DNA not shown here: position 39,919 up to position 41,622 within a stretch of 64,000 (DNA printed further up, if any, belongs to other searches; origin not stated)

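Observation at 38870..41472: Translationally coupled rSAM/SPASM maturase and M50 intramembrane-type metalloprotease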

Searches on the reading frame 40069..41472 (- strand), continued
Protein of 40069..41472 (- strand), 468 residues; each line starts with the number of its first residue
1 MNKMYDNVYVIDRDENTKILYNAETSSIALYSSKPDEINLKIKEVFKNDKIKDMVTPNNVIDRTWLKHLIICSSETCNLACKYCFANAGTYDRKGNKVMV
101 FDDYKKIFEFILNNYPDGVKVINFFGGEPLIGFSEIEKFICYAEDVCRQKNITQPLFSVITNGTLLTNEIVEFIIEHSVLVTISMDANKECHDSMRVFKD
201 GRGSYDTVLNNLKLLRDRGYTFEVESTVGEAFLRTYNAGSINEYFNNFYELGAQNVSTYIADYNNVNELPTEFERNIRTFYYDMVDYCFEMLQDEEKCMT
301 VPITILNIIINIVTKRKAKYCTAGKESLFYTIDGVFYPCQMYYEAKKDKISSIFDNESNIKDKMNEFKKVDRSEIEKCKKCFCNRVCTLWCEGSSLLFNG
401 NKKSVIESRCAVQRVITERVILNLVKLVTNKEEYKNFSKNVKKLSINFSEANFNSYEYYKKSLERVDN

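Call 40: find_encoding_contigs(protein=P0011, flank=10000, max_places=1)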
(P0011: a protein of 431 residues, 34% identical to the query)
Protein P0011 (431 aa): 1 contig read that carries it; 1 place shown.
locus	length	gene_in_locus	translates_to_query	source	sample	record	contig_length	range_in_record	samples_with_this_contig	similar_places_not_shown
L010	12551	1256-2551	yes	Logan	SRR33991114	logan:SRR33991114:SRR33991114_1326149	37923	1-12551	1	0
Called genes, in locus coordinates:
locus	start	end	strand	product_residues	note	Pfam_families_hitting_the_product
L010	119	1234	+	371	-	PF02163:Peptidase_M50 (faint)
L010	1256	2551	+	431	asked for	PF04055:Radical_SAM, PF13353:Fer4_12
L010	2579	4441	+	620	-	PF02687:FtsX (weak)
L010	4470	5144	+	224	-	PF02463:SMC_N, PF13175:AAA_15 (faint), PF13476:AAA_23 (weak), PF13481:AAA_25 (faint), PF13555:AAA_29 (weak), PF00005:ABC_tran, PF13304:AAA_21 (faint)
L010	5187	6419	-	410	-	-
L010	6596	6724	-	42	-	-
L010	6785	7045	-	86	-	PF12844:HTH_19 (weak), PF01381:HTH_3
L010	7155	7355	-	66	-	-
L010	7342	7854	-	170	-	-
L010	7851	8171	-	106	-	PF27492:YorE (weak)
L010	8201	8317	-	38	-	-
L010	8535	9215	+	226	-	-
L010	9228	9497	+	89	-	-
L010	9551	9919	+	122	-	-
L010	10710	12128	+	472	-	-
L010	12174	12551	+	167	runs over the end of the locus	-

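Call 41: find_encoding_contigs(protein=P0012, flank=10000, max_places=1)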
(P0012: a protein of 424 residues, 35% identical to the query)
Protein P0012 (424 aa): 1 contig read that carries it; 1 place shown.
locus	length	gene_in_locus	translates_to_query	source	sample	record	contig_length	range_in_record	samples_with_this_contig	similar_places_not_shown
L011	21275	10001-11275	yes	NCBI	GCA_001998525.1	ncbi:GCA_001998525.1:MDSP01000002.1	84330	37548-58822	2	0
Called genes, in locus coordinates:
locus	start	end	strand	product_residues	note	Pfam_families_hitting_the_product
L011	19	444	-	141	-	-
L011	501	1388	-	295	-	PF18089:DAPG_hydrolase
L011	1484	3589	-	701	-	PF12437:GSIII_N, PF00120:Gln-synt_C, PF18318:Gln-synt_C-ter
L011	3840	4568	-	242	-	PF09560:Spore_YunB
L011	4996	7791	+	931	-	-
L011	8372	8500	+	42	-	-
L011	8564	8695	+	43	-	-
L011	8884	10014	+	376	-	PF02163:Peptidase_M50 (weak)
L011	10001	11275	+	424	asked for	PF04055:Radical_SAM, PF13353:Fer4_12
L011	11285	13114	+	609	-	-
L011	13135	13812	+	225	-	PF00005:ABC_tran, PF02463:SMC_N (faint), PF13304:AAA_21 (faint)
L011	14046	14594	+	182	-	PF02659:Mntp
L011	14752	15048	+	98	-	-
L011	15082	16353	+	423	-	PF01595:CNNM, PF00571:CBS, PF03471:CorC_HlyC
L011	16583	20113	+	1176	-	PF01855:POR_N, PF17147:PFOR_II, PF01558:POR, PF10371:EKR, PF13187:Fer4_9 (faint), PF12838:Fer4_7, PF13484:Fer4_16 (weak), PF02775:TPP_enzyme_C, +3 more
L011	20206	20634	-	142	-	PF12724:Flavodoxin_5, PF00258:Flavodoxin_1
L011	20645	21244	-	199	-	PF12672:DUF3793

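Call 77: search_protein_families(library=pfam, max_evalue=10, proteins=[L009:7980-9125:+, L003:2069-3124:+, L011:4996-7788:+])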
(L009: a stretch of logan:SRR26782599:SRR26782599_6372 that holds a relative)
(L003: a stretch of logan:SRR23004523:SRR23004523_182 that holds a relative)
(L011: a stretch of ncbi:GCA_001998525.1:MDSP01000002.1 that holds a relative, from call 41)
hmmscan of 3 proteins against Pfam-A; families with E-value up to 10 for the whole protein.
L009:7980-9125:+ (382 aa): 4 families
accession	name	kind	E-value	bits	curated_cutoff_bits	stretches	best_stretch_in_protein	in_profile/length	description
PF16545.11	CCM2_C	-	0.018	15.6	27.3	1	302-358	26-81/100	Cerebral cavernous malformation protein, harmonin-homology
PF21106.3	YtxK_like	-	0.045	14.5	24.3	1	193-244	11-62/81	YtxK N-terminal helical domain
PF18043.6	T4_Rnl2_C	-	0.56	11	27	1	303-336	5-35/82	T4 RNA ligase 2 C-terminal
PF16752.10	TBCC_N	-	0.56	11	27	1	304-369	44-107/115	Tubulin-specific chaperone C N-terminal domain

L003:2069-3124:+ (352 aa): 0 families

L011:4996-7788:+ (931 aa): 2 families
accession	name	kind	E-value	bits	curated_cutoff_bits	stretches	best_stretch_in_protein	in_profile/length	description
PF00912.28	Transgly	-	7.4e-59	198.6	27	1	83-265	3-177/178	Transglycosylase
PF00905.27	Transpeptidase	-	3.2e-37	128.8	22.1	1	430-687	2-281/299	Penicillin binding protein transpeptidase domain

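Call 78: search_protein_families(library=ncbifam, max_evalue=1, proteins=[L009:7980-9125:+, L003:8678-9754:+, L007:3500-4582:+])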
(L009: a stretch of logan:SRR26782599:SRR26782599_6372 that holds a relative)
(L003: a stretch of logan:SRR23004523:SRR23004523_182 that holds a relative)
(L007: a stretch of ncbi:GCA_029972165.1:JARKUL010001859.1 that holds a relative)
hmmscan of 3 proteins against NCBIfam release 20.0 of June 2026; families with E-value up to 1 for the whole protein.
L009:7980-9125:+ (382 aa): 1 family
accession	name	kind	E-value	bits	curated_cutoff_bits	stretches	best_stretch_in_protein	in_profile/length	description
NF049873.2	cytotoxin_MakE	exception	0.012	14.6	360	1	186-276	53-142/352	alpha-pore-forming cytotoxin subunit MakE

L003:8678-9754:+ (359 aa): 1 family
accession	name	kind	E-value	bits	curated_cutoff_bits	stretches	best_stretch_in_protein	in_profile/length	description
NF053550.1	DarH_acyl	equivalog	1.7e-05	24.1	300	1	244-356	211-323/325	BtrH-related acyltransferase DarH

L007:3500-4582:+ (361 aa): 0 families

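Call 89: search_protein_families(library=pfam, max_evalue=0.1, proteins=[L009:11369-12565:+])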
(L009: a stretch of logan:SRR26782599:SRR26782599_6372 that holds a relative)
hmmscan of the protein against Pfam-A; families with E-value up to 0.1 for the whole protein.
L009:11369-12565:+ (399 aa): 2 families
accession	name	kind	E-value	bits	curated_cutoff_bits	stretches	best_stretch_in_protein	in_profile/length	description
PF02163.28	Peptidase_M50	-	0.0037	17.1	27.2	1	183-368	7-168/221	Peptidase family M50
PF24064.2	HTH_NPRL3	-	0.057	13.8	27.2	0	50-88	24-59/62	GATOR1 complex protein NPRL3, C-terminal HTH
